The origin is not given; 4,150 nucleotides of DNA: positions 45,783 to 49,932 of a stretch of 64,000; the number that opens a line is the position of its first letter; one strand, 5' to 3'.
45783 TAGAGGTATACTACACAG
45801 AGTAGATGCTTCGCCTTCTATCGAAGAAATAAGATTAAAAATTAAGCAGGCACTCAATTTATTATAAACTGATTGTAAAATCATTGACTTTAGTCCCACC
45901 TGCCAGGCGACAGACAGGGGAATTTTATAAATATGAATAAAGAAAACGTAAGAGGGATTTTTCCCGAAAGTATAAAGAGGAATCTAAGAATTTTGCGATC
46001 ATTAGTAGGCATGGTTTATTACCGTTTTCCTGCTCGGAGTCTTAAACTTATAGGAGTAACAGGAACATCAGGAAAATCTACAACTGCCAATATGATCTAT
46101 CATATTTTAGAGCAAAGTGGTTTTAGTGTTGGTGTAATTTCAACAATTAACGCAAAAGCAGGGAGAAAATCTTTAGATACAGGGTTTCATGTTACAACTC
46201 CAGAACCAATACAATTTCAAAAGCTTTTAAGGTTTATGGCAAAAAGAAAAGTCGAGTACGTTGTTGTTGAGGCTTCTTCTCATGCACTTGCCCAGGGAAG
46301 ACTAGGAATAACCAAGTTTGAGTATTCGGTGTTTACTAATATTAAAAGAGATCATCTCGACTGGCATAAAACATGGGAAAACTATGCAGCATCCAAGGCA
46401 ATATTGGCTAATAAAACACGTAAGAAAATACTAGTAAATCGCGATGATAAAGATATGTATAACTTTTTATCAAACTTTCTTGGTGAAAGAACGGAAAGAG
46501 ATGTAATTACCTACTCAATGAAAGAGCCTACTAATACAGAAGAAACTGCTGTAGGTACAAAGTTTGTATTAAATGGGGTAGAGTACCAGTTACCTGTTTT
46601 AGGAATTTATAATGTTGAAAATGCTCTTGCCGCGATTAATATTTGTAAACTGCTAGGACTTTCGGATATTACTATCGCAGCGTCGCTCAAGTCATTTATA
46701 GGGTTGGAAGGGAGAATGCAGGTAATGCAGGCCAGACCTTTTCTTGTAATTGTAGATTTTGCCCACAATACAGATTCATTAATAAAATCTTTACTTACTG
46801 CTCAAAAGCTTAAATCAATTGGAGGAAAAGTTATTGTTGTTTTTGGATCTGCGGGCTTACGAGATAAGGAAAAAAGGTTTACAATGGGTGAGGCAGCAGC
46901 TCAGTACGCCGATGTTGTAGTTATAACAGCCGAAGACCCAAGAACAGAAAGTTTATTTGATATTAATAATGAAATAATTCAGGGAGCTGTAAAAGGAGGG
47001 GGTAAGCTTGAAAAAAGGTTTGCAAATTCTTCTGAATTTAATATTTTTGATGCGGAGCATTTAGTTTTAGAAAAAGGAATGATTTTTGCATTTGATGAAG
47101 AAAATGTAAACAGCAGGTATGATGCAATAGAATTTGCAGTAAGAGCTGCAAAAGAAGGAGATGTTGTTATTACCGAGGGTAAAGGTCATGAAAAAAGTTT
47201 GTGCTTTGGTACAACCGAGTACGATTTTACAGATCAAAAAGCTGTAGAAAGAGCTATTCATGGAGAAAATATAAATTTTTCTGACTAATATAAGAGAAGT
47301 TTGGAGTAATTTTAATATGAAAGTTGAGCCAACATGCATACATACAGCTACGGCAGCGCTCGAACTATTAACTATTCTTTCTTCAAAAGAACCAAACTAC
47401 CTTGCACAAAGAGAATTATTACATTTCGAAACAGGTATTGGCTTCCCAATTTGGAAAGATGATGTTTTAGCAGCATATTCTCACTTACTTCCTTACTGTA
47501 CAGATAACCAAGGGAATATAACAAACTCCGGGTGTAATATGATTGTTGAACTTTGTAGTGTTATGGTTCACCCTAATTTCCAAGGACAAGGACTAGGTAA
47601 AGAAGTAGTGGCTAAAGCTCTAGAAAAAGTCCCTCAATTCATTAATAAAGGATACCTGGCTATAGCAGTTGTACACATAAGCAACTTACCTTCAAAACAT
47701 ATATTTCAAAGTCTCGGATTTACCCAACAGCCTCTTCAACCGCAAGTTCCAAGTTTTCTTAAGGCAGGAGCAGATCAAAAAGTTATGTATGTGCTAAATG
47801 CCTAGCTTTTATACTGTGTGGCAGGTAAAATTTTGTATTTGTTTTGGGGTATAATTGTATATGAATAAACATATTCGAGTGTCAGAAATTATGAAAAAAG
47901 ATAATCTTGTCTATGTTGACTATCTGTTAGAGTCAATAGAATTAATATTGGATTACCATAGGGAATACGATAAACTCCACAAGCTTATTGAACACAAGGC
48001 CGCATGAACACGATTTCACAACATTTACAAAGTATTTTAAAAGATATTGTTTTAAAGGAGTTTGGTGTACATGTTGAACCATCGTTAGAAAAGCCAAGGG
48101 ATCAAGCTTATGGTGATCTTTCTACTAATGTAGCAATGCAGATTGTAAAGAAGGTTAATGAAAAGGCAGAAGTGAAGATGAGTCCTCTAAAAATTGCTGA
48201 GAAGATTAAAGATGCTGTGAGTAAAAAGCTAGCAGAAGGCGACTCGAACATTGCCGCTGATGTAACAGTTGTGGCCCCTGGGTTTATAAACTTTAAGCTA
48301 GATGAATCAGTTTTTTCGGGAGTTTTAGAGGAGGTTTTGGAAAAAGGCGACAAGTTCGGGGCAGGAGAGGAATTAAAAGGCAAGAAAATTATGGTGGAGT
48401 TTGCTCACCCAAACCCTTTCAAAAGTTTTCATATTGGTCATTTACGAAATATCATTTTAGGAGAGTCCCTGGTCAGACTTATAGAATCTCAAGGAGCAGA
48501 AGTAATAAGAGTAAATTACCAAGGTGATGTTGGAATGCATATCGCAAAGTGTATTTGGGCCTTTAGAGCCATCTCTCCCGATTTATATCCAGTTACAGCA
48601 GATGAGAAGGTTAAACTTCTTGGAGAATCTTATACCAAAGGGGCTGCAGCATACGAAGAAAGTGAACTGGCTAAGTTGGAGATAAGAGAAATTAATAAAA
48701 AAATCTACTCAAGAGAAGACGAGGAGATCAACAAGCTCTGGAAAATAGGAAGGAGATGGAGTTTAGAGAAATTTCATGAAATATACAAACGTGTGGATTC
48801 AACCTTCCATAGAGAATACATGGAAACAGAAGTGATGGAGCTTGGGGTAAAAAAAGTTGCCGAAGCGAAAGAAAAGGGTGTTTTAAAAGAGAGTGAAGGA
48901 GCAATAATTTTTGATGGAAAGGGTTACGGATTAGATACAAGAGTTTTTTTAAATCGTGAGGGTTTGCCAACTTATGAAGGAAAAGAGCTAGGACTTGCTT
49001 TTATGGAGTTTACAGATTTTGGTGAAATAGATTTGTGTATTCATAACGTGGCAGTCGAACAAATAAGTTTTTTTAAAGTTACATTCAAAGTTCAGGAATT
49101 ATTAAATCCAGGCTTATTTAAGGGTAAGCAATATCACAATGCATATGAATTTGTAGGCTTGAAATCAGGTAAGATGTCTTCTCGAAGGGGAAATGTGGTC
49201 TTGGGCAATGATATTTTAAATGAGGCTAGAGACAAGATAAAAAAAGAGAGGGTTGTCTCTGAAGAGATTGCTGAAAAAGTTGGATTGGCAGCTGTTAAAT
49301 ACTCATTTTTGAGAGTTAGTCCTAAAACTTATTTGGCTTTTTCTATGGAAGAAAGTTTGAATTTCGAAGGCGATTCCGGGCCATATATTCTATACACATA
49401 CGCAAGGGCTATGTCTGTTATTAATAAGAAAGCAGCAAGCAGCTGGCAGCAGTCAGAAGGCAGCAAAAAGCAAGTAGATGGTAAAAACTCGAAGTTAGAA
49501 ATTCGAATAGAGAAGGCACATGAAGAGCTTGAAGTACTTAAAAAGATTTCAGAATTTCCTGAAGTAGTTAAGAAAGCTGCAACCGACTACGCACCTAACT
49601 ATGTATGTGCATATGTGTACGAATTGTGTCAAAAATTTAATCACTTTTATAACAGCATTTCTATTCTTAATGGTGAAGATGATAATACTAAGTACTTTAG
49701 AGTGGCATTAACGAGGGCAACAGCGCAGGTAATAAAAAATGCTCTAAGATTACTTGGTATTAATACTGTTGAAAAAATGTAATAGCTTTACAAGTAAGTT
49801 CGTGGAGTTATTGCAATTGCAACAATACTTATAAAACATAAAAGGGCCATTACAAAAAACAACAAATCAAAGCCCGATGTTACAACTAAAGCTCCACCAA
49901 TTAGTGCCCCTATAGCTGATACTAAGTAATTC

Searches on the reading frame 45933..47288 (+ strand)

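Call 31: search_protein_families(library=pfam, proteins=[window:45933-47288:+], max_evalue=0.00001)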
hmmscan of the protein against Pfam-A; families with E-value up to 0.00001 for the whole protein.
window:45933-47288:+ (451 aa): 2 families
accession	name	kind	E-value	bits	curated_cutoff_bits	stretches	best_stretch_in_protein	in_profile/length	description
PF08245.18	Mur_ligase_M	-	1.8e-45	155.8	24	1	42-237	1-199/200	Mur ligase middle domain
PF02875.26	Mur_ligase_C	-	2.9e-22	80.3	28.4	1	260-418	1-127/127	Mur ligase, glutamate ligase domain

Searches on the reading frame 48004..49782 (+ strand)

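Call 31: search_protein_families(library=pfam, proteins=[window:48004-49782:+], max_evalue=0.00001)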
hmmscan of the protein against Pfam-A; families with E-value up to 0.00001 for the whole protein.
window:48004-49782:+ (592 aa): 3 families
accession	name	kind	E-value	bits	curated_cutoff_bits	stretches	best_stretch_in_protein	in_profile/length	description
PF00750.26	tRNA-synt_1d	-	1.7e-33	116.5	23.3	1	111-436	5-337/349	tRNA synthetases class I (R), catalytic domain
PF05746.21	DALR_1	-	1.7e-30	105.9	22.3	1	462-592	1-117/117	DALR anticodon binding domain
PF03485.21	Arg_tRNA_synt_N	-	9.9e-15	55.4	21.5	1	3-99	2-85/85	Arginyl tRNA synthetase N terminal domain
